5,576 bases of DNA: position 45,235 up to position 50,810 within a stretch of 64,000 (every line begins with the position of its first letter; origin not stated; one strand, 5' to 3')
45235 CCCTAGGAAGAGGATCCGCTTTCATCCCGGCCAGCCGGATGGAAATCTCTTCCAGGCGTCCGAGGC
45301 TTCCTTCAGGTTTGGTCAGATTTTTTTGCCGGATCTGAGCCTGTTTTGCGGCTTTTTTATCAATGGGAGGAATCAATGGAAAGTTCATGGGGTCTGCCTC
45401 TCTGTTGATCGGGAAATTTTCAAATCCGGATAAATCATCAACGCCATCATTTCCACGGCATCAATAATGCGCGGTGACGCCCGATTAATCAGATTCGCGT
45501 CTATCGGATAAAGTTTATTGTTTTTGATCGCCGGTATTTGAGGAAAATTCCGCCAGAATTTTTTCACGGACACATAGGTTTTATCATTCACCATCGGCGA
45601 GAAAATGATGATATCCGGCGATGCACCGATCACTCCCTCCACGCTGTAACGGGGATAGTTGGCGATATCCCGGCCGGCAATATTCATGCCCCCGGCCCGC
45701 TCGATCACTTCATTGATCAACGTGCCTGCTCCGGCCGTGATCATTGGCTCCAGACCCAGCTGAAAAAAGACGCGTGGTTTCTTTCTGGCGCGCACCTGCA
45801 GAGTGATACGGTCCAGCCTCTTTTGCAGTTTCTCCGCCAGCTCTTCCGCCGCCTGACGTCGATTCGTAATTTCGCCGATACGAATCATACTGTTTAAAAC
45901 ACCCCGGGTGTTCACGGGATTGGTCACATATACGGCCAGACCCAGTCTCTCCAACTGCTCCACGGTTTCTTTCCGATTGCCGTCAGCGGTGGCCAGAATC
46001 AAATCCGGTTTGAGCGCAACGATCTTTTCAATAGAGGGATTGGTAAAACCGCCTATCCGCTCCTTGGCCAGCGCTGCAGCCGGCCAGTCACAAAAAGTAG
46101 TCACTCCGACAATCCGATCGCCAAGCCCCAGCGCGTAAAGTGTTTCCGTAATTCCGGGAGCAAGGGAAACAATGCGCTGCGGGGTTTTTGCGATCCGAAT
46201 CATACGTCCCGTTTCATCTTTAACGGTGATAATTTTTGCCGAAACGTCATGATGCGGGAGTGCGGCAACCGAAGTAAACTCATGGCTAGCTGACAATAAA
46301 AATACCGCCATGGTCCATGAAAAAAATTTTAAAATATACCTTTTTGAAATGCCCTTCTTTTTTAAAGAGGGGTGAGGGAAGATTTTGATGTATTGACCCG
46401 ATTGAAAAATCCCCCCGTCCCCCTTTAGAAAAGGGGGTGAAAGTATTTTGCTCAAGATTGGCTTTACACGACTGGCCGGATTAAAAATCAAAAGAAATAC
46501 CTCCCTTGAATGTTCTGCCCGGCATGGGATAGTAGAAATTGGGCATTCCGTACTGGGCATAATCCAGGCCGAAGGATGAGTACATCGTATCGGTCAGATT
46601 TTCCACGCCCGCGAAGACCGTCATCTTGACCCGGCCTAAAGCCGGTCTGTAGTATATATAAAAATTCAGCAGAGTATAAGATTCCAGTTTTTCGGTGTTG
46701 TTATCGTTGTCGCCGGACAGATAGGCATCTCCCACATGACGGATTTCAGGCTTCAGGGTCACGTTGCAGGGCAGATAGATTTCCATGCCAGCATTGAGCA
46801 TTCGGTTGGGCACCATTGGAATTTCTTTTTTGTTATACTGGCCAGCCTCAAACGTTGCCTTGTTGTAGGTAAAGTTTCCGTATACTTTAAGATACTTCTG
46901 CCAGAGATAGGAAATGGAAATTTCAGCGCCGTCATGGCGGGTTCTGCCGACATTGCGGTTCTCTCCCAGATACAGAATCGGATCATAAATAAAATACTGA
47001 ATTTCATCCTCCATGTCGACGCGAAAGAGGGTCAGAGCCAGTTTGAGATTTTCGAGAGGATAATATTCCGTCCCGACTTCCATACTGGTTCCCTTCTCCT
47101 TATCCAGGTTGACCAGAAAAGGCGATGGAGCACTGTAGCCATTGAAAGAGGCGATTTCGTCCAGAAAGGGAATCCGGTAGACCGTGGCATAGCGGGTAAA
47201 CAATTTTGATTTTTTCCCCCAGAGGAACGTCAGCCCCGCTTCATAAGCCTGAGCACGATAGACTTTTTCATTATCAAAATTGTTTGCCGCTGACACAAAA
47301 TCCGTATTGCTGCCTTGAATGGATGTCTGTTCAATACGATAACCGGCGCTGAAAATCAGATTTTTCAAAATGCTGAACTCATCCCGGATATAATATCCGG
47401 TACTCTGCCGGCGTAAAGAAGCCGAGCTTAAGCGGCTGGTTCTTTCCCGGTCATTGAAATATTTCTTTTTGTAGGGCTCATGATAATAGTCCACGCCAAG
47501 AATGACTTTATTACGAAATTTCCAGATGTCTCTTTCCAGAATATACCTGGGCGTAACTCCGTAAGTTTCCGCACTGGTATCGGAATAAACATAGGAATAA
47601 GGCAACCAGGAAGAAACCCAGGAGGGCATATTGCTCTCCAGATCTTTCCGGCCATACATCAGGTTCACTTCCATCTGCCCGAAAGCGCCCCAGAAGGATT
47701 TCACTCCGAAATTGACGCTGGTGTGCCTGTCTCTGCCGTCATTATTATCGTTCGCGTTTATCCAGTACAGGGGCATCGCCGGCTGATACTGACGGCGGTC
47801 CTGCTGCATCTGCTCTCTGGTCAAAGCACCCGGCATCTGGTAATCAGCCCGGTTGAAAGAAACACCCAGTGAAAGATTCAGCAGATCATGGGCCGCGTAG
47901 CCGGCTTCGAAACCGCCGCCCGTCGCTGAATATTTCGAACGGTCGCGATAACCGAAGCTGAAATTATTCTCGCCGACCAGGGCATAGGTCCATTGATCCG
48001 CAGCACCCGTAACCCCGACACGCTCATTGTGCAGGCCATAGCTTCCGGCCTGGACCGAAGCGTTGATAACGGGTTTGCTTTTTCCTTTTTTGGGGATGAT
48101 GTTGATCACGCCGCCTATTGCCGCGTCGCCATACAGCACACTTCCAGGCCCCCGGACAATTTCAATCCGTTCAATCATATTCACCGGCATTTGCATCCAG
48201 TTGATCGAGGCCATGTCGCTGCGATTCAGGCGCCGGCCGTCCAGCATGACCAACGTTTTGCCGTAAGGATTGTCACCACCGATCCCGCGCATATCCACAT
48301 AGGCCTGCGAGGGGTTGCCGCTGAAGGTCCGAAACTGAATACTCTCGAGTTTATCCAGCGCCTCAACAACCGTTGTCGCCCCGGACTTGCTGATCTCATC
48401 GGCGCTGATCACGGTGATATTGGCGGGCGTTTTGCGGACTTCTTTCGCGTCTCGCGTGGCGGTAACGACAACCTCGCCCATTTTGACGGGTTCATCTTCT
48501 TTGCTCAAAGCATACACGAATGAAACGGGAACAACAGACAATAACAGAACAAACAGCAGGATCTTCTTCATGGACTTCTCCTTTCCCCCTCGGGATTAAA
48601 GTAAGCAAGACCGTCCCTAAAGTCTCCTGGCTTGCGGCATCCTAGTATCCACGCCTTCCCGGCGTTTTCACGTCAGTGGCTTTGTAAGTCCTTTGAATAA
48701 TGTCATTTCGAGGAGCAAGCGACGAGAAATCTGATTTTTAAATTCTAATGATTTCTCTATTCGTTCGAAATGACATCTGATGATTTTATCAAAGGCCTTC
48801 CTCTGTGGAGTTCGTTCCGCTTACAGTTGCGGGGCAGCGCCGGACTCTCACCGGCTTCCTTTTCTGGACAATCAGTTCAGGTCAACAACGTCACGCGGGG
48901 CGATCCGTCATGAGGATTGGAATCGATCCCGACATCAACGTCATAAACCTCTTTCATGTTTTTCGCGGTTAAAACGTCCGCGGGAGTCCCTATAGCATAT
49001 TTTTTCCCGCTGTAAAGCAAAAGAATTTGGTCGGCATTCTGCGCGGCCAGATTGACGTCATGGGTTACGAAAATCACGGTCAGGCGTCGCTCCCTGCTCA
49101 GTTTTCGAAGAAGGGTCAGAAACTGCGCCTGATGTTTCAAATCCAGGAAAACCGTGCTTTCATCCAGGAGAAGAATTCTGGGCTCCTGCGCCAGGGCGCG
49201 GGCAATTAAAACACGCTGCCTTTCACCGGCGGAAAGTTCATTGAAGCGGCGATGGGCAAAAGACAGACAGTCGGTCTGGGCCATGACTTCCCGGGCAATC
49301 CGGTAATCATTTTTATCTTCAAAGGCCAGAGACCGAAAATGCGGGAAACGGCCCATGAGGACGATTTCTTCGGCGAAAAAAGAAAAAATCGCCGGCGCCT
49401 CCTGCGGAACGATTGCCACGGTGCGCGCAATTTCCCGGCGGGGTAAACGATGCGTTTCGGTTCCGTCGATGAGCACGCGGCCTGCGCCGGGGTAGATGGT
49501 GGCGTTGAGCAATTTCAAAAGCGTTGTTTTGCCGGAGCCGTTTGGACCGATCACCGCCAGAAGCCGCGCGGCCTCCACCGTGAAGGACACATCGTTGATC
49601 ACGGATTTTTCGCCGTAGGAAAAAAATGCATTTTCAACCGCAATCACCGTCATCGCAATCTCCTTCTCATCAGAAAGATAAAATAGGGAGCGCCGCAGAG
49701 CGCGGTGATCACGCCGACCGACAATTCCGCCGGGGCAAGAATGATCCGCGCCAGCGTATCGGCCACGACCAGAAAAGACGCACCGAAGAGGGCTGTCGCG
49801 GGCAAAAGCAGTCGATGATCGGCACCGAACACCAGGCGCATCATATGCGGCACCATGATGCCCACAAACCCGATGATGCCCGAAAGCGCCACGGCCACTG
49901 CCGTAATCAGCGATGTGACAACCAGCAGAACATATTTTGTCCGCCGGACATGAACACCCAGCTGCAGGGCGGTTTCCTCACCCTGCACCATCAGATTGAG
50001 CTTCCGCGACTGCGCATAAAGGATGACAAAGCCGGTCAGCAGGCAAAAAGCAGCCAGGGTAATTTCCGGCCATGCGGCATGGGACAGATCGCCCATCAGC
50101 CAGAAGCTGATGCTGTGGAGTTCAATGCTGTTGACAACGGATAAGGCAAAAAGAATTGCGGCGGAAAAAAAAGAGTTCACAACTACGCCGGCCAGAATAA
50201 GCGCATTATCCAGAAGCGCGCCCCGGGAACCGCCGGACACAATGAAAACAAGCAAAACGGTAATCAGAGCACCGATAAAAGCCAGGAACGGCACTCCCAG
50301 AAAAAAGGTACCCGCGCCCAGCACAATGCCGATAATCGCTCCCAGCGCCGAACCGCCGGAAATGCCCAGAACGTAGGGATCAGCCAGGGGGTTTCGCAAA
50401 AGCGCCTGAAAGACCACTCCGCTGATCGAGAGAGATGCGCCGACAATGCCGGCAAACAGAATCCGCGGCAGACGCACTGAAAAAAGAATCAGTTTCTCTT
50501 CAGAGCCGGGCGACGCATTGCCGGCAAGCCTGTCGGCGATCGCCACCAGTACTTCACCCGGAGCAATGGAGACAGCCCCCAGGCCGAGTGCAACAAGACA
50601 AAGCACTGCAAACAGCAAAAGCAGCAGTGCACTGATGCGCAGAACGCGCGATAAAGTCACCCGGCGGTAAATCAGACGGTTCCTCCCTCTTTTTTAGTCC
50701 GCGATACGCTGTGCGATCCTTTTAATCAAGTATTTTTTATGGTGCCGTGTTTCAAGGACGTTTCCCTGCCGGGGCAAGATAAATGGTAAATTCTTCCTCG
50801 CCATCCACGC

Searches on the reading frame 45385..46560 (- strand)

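Call 32: search_protein_families(library=pfam, proteins=[window:45385-46560:-], max_evalue=0.00001)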
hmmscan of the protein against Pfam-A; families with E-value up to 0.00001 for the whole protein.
window:45385-46560:- (391 aa): 1 family
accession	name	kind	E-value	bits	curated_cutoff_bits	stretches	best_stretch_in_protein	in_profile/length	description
PF01497.23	Peripla_BP_2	-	2.6e-36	125.6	27.5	1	130-356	1-234/235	Periplasmic binding protein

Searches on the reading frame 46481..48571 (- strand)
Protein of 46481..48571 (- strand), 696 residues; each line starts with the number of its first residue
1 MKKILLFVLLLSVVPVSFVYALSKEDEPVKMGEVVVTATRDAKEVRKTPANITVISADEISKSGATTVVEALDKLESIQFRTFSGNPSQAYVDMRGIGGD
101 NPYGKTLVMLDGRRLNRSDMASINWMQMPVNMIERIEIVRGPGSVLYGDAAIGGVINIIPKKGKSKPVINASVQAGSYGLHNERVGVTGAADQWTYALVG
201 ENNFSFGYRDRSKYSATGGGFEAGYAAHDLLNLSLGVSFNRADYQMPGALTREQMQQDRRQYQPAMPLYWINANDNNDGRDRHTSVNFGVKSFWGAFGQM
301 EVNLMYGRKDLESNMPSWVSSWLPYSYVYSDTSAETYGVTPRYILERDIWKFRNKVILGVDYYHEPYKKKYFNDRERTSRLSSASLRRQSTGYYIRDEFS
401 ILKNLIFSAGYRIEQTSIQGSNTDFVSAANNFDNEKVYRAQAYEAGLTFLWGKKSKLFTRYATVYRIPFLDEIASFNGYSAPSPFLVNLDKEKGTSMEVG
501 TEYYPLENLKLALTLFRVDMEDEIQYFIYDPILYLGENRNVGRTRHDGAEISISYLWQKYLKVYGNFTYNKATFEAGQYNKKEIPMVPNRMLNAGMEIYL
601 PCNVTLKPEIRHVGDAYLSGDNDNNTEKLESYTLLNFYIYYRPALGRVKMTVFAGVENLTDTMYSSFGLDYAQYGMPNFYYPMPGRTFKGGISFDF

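Call 32: search_protein_families(library=pfam, proteins=[window:46481-48571:-], max_evalue=0.00001)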
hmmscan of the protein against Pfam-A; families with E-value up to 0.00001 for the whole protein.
window:46481-48571:- (696 aa): 2 families
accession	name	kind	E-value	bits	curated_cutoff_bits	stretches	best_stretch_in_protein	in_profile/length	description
PF00593.30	TonB_dep_Rec_b-barrel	-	5.4e-40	139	27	1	234-659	18-436/436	TonB dependent receptor-like, beta-barrel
PF07715.20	Plug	-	5.5e-26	91.6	23.9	1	45-155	2-107/107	TonB-dependent Receptor Plug Domain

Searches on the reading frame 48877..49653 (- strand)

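Call 32: search_protein_families(library=pfam, proteins=[window:48877-49653:-], max_evalue=0.00001)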
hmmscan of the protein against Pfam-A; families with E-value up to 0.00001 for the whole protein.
window:48877-49653:- (258 aa): 4 families
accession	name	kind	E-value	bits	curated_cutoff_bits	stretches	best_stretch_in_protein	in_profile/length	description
PF00005.33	ABC_tran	-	2e-30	106.6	25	1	20-167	2-136/137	ABC transporter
PF13304.12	AAA_21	-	1.9e-12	48.4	27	0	32-93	2-77/304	AAA domain, putative AbiEii toxin, Type IV TA system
PF02463.25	SMC_N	-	2e-07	31.1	40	0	112-211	106-209/220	RecF/RecN/SMC N terminal domain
PF13401.12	AAA_22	-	6.9e-06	26.8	27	0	28-197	4-122/130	AAA domain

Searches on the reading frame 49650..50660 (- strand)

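Call 32: search_protein_families(library=pfam, proteins=[window:49650-50660:-], max_evalue=0.00001)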
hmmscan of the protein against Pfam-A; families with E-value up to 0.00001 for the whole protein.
window:49650-50660:- (336 aa): 1 family
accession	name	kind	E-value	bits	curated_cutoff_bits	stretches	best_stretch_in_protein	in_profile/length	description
PF01032.23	FecCD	-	2.3e-92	309.8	26.5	1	17-333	2-311/311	FecCD transport family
